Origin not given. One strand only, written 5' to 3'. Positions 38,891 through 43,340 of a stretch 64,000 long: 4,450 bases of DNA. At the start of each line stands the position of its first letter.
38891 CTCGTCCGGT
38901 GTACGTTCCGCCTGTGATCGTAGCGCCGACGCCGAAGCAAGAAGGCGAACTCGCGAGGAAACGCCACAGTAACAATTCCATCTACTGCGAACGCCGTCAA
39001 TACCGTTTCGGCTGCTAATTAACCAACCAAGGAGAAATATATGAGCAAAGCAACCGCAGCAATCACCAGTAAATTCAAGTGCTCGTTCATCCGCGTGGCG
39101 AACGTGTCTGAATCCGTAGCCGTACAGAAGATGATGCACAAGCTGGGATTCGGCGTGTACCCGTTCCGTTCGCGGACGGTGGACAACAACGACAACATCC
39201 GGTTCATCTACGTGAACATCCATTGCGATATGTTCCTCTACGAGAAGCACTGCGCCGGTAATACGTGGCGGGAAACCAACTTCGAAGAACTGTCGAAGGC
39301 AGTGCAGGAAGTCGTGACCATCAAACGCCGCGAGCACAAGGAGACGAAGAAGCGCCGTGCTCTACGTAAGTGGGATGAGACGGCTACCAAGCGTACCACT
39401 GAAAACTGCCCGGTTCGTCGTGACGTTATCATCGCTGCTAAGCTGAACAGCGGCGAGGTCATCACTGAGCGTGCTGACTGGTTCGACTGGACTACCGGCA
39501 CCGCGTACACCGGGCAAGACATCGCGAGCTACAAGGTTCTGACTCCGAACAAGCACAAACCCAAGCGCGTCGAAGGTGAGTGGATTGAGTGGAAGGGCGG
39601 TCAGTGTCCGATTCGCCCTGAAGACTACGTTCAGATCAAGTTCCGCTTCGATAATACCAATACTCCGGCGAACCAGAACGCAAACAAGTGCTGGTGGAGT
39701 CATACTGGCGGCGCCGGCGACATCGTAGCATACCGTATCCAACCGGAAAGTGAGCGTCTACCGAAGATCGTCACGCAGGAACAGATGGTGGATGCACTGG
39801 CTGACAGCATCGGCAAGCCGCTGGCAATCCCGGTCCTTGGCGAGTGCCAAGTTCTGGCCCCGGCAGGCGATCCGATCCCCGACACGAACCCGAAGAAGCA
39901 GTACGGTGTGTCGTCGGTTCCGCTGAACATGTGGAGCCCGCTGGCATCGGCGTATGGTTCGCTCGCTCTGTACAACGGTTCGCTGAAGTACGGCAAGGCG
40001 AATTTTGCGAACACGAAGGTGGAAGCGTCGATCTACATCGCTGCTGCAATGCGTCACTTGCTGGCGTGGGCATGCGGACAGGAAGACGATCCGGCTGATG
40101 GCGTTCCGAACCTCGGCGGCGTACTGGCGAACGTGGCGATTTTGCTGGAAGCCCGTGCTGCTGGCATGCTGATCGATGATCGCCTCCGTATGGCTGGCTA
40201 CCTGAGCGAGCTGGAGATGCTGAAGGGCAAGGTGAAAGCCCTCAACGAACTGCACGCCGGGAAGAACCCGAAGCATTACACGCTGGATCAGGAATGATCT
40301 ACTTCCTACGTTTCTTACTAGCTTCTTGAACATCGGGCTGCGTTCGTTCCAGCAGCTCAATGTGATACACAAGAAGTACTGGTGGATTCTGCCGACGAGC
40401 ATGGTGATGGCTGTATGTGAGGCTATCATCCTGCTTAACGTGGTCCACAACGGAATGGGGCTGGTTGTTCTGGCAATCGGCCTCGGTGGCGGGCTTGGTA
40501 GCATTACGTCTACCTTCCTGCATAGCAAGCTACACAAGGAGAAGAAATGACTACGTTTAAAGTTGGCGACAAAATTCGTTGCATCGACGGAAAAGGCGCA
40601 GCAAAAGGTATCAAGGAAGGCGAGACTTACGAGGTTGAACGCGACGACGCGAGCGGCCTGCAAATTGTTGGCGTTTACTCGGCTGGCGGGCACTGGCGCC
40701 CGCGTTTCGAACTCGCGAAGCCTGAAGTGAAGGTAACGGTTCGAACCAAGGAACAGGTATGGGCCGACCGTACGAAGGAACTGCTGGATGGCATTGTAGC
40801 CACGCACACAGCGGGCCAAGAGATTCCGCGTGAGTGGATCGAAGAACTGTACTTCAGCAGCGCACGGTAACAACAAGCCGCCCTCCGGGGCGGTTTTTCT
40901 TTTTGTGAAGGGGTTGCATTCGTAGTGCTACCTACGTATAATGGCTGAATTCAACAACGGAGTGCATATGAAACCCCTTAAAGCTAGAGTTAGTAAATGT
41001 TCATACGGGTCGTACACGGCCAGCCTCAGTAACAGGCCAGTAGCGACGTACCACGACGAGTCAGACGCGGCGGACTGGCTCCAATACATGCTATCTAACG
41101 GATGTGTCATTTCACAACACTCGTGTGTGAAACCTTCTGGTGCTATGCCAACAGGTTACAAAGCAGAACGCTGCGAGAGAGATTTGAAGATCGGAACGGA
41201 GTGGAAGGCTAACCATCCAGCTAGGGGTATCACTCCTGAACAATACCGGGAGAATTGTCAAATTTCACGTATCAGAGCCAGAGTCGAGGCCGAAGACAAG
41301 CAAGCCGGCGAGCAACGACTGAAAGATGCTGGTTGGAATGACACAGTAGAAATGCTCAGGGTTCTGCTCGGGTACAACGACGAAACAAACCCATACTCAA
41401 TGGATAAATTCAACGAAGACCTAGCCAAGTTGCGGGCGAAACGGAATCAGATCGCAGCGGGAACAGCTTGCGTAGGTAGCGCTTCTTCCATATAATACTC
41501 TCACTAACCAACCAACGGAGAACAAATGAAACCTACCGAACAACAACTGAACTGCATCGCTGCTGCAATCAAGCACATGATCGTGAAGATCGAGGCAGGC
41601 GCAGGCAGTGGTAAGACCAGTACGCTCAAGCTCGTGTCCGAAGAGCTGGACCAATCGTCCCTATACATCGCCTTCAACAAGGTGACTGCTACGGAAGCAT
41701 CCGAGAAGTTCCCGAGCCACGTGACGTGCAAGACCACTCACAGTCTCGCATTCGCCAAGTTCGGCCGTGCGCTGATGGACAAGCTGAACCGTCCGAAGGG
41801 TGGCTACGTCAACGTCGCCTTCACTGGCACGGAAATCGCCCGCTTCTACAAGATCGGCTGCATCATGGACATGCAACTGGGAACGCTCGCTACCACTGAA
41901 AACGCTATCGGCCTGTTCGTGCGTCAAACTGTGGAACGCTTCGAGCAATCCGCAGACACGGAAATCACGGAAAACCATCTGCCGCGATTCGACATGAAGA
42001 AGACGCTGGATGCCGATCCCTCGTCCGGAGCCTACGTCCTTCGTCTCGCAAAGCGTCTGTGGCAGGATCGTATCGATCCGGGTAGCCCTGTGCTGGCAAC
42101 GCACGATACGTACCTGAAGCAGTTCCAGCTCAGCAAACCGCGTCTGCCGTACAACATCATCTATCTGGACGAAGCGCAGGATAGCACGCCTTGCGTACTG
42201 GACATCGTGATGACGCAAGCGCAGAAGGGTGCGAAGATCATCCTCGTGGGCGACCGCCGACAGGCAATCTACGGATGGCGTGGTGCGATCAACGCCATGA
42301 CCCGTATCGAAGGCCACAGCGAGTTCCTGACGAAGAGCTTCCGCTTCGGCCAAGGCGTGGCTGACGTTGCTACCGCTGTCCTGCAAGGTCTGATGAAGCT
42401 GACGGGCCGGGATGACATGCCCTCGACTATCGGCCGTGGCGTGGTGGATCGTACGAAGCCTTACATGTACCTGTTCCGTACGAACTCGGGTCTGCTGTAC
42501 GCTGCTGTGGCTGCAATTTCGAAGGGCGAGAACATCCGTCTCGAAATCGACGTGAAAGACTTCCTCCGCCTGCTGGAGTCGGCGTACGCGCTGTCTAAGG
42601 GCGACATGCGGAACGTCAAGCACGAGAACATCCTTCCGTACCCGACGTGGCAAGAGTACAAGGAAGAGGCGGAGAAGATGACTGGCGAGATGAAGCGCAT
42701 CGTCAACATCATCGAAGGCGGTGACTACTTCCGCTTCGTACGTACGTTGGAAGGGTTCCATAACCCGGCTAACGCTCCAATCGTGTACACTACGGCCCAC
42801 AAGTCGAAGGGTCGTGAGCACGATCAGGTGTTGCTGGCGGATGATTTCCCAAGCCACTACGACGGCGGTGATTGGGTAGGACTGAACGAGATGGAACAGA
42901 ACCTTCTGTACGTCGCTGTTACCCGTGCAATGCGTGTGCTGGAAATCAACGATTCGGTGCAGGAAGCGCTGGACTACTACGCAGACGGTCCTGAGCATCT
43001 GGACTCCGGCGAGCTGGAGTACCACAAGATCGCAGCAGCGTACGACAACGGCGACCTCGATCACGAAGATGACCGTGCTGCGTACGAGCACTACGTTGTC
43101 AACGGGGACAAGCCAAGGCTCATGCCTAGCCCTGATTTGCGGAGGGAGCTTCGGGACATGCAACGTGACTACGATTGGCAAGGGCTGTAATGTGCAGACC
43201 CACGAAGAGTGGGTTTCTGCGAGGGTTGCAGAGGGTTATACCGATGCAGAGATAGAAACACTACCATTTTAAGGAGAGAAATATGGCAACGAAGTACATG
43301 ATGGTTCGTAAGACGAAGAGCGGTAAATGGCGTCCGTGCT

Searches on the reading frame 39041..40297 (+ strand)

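Call 30: search_protein_families(library=phrogs, proteins=[window:39041-40297:+], max_evalue=0.001)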
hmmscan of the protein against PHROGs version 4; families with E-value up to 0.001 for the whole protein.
window:39041-40297:+ (418 aa): 7 families
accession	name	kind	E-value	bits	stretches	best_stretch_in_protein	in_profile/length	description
phrog_2252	-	lysis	5.9e-41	142.1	1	280-416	100-236/285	endolysin; inhibits RNA polymerase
phrog_9174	-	unknown function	7e-16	59.9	1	171-238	8-81/157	-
phrog_26870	-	unknown function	1.8e-14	55.3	1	180-239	110-169/236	-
phrog_801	-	DNA, RNA and nucleotide metabolism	5.5e-10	40.4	1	313-382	128-197/476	dATP / dGTP pyrophosphohydrolase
phrog_16943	-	unknown function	1.5e-08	35.8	1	176-236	107-164/166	-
phrog_19680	-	unknown function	0.0002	22.5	1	310-370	118-178/188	-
phrog_11257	-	unknown function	0.00033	21.7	0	290-385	23-112/200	-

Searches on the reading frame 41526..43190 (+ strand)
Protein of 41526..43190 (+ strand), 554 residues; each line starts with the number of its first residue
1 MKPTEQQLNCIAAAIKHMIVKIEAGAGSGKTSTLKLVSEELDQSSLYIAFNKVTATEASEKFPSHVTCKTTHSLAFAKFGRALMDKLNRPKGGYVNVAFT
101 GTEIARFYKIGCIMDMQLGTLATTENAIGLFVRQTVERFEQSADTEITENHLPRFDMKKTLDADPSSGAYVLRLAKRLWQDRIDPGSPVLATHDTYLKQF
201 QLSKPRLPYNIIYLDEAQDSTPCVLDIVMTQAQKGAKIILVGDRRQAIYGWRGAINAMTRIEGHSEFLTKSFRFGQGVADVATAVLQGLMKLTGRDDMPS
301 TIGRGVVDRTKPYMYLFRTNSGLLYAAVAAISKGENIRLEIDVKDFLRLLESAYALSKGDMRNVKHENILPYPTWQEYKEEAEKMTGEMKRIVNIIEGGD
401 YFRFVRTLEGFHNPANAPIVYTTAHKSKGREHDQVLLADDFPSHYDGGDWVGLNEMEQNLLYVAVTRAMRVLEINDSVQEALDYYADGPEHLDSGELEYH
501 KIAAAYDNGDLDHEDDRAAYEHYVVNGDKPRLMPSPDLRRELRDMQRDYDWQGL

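Call 15: search_protein_families(library=pfam, proteins=[window:41526-43190:+], max_evalue=0.001)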
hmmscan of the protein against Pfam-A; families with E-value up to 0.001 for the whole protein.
window:41526-43190:+ (554 aa): 7 families
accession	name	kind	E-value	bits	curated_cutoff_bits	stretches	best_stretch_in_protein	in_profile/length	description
PF00580.27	UvrD-helicase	-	3.6e-15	56.8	23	1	9-255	7-259/271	UvrD/REP helicase N-terminal domain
PF13245.12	AAA_19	-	6.4e-13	49.5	25.1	1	8-250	2-132/134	AAA domain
PF13604.12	AAA_30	-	1.8e-07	31.6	27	0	5-74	4-76/191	AAA domain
PF01443.25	Viral_helicase1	-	5e-07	30.2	21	0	194-248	44-98/228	Viral superfamily 1 RNA helicase core domain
PF13361.12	UvrD_C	-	1.5e-06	28.3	25.6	1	417-473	285-344/350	UvrD-like helicase C-terminal domain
PF13538.12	UvrD_C_2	-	1.4e-05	25.3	27.4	1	420-468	3-45/52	UvrD-like helicase C-terminal domain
PF02562.22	PhoH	-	6.8e-05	22.9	27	0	210-247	121-158/205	PhoH-like protein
